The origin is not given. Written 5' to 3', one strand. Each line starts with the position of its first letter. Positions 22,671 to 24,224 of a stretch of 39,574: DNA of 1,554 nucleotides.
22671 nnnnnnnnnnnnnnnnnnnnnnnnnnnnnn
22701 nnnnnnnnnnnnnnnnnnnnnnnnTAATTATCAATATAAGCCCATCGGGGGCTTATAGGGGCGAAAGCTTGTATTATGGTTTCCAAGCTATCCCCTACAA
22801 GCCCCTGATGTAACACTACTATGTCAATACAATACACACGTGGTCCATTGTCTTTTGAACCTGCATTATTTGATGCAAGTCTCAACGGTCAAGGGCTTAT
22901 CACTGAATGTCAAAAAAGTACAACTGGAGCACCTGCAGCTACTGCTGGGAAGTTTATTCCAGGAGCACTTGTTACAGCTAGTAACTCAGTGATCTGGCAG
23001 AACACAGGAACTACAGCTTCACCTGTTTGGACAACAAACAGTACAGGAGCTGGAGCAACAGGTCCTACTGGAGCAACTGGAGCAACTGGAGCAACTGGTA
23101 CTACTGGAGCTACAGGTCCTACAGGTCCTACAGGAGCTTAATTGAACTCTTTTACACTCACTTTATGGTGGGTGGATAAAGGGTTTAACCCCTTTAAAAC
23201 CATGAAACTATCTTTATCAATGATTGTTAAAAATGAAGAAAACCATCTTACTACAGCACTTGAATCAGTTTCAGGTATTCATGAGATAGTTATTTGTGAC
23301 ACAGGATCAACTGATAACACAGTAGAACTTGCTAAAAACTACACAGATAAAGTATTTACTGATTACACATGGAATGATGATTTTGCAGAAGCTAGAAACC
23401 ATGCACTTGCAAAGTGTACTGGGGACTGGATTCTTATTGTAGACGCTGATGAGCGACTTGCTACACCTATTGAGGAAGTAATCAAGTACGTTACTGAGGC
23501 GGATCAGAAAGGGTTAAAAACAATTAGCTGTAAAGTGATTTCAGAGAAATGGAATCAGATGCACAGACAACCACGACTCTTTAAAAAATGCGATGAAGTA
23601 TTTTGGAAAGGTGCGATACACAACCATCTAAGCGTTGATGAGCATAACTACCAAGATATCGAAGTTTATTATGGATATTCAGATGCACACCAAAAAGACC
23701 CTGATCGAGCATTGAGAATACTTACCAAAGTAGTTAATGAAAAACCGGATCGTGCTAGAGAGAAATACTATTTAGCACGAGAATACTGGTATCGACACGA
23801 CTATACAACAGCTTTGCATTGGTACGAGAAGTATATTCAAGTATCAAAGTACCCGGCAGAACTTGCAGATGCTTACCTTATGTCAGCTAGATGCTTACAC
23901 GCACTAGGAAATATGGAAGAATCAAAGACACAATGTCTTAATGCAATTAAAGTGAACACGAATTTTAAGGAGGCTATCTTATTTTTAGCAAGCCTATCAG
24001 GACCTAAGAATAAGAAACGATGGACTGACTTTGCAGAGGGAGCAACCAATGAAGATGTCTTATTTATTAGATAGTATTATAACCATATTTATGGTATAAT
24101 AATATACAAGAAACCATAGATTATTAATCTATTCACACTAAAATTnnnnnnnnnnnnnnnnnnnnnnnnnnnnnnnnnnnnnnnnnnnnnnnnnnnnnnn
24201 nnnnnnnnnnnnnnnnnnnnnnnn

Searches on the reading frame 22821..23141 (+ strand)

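Call 10: search_protein_families(library=phrogs, proteins=[window:22821-23141:+], max_evalue=0.01)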
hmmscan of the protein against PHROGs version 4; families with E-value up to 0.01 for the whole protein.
window:22821-23141:+ (106 aa): 15 families
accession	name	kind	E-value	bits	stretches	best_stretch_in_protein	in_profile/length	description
phrog_819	-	tail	8.9e-08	31.7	1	40-105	612-657/1024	tail protein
phrog_5073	-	tail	2.3e-05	24.6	1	60-105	242-288/519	tail fiber protein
phrog_10972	-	tail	0.0001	22.9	1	77-105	162-190/343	tail fiber protein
phrog_8745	-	tail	0.00023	19.5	1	77-105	1451-1479/1803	tail fiber protein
phrog_30509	-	tail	0.00025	21.3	1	36-105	9-81/254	collagen like minor tail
phrog_3904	-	tail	0.00057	19.2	1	23-105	810-889/1086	tail fiber protein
phrog_36982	-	unknown function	0.00066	18.6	1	30-105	533-606/944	-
phrog_366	-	tail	0.0013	19.3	1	77-105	335-363/474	tail fiber protein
phrog_6320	-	tail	0.0013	18.5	1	78-105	182-209/745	tail fiber protein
phrog_3449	-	tail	0.0018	17.6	1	52-105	16-66/549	tail collar protein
phrog_1806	-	tail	0.0045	17.3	1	75-105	185-215/276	collagen like minor tail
phrog_14726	-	tail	0.0047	16.7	1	33-105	158-213/537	tail fiber protein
phrog_18350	-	tail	0.0055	17.4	1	60-105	141-187/253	tail fiber protein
phrog_38766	-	head and packaging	0.0082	15.7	1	63-105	115-157/478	virion structural protein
phrog_1658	-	unknown function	0.0096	16.7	0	29-105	27-100/239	-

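Call 77: search_protein_families(library=padloc, proteins=[window:22821-23141:+], max_evalue=0.01)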
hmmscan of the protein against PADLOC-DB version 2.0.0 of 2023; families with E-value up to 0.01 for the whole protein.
window:22821-23141:+ (106 aa): 0 families

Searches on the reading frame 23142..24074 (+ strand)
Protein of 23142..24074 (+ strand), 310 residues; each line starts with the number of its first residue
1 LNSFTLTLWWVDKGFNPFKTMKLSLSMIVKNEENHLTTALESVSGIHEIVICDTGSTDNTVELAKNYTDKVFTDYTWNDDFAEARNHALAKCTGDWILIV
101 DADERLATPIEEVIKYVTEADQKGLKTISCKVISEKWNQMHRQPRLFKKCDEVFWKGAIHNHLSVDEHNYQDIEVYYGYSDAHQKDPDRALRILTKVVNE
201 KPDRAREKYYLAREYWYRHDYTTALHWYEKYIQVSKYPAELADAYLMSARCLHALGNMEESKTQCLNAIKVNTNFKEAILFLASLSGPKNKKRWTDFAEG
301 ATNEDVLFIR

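Call 11: search_protein_families(library=pfam, proteins=[window:23142-24074:+], max_evalue=0.01)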
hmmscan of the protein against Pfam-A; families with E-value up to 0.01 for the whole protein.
window:23142-24074:+ (310 aa): 13 families
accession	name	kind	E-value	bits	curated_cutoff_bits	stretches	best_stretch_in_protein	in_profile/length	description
PF00535.33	Glycos_transf_2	-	4.8e-18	66.1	23.3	1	26-142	3-127/168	Glycosyl transferase family 2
PF13704.12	Glyco_tranf_2_4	-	1.3e-07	32.5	27.5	1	39-111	10-89/98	Glycosyl transferase family 2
PF10111.15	Glyco_tranf_2_2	-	5.7e-06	26.5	27.3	1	47-165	30-152/276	Glycosyltransferase like family 2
PF07719.23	TPR_2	-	2.5e-05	24.5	27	0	207-233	3-29/34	Tetratricopeptide repeat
PF14559.12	TPR_19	-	2.7e-05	24.9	25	0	184-213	4-33/68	Tetratricopeptide repeat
PF13428.12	TPR_14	-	0.00014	22.6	23.5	0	207-240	3-36/44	Tetratricopeptide repeat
PF13181.12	TPR_8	-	0.00061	20.2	25.7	0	242-273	1-32/34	Tetratricopeptide repeat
PF13174.12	TPR_6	-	0.00085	20.3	26.3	0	176-202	5-31/33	Tetratricopeptide repeat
PF25060.1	ARM_TT21_2nd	-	0.0015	18.5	27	1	188-250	205-264/270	Tetratricopeptide repeat protein 21 second ARM domain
PF12895.13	ANAPC3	-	0.0027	18.4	27.2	0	188-260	6-74/82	Anaphase-promoting complex, cyclosome, subunit 3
PF00515.34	TPR_1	-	0.0028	17.8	27.8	0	207-234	3-30/34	Tetratricopeptide repeat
PF13432.12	TPR_16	-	0.0041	18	32.7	0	211-260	3-49/65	Tetratricopeptide repeat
PF13424.12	TPR_12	-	0.0045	17.6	30.1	0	188-234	27-74/77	Tetratricopeptide repeat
